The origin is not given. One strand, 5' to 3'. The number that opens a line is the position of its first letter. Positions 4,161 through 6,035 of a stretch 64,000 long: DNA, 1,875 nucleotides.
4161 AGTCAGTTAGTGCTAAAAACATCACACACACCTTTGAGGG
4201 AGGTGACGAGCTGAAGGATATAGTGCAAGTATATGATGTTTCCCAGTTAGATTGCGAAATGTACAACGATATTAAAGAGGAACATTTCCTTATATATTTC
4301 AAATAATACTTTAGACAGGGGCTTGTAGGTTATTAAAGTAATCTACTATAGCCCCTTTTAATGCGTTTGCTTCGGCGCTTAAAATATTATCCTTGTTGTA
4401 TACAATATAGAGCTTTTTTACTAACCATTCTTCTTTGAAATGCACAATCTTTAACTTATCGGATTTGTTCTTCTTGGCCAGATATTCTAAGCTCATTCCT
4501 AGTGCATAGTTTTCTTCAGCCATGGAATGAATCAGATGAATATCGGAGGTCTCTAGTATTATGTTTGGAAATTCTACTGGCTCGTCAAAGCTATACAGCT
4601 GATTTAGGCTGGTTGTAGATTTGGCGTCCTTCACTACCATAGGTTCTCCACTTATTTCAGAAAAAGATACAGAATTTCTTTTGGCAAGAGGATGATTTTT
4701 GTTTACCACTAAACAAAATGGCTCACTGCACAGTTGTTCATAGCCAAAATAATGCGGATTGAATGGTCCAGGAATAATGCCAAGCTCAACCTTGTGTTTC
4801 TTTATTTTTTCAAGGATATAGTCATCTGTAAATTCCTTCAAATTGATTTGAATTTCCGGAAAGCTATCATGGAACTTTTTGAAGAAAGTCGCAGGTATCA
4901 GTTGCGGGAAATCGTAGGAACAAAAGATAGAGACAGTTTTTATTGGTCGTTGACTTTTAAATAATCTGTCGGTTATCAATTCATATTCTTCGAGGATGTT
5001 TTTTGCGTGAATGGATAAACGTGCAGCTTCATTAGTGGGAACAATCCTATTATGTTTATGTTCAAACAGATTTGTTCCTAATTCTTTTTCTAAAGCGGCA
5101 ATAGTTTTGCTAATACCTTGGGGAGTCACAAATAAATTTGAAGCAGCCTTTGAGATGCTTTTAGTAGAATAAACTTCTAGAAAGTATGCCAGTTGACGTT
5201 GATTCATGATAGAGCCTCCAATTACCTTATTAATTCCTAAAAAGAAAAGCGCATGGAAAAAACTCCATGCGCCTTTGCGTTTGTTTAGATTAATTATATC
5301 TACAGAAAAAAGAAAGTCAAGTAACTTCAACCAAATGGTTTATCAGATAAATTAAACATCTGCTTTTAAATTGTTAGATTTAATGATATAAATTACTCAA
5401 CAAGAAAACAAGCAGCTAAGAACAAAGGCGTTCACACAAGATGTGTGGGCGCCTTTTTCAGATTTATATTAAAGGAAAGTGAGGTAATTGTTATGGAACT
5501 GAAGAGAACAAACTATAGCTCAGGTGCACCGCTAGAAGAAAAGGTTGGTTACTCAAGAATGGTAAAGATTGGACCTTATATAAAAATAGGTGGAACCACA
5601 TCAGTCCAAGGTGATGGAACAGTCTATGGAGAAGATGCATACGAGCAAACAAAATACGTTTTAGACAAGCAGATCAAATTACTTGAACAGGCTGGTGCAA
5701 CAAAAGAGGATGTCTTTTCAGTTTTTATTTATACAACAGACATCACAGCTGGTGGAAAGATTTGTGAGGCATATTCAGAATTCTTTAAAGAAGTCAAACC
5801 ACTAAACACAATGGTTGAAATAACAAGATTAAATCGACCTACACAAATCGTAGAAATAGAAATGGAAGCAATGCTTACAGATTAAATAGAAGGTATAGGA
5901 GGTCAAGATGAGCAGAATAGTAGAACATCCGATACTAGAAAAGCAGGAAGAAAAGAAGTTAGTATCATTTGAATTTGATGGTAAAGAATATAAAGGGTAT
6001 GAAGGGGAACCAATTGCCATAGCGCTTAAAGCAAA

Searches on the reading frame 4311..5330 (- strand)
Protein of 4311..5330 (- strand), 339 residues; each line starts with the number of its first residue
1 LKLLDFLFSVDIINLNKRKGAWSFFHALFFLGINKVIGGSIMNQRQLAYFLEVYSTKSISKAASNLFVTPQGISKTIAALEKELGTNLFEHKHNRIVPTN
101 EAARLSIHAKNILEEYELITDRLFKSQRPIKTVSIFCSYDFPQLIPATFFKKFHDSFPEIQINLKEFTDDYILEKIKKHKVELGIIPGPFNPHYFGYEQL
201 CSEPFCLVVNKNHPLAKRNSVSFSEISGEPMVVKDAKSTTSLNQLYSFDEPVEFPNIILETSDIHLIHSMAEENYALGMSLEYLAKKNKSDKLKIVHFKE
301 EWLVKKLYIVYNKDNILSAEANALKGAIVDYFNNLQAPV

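Call 11: search_protein_families(library=pfam, proteins=[window:4311-5330:-], max_evalue=0.1)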
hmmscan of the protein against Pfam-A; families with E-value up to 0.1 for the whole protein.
window:4311-5330:- (339 aa): 2 families
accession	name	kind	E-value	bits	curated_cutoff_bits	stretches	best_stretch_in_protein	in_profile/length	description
PF03466.25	LysR_substrate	-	3.2e-26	92.5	28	1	128-330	3-206/209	LysR substrate binding domain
PF00126.33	HTH_1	-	3e-16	59.5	26.6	1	45-102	2-59/60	Bacterial regulatory helix-turn-helix protein, lysR family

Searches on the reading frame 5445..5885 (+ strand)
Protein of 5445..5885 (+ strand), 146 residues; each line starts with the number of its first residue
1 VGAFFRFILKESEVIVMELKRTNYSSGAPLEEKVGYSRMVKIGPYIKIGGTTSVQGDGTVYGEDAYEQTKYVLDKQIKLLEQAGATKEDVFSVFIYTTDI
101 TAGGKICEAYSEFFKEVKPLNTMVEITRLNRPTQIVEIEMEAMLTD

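Call 28: search_protein_families(library=pfam, proteins=[window:5445-5885:+], max_evalue=0.001)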
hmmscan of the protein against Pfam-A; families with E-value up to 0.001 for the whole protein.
window:5445-5885:+ (146 aa): 1 family
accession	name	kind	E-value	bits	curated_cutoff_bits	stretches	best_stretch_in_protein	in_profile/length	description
PF01042.26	Ribonuc_L-PSP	-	1.8e-18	67.1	27.3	1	33-142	8-119/121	Endoribonuclease L-PSP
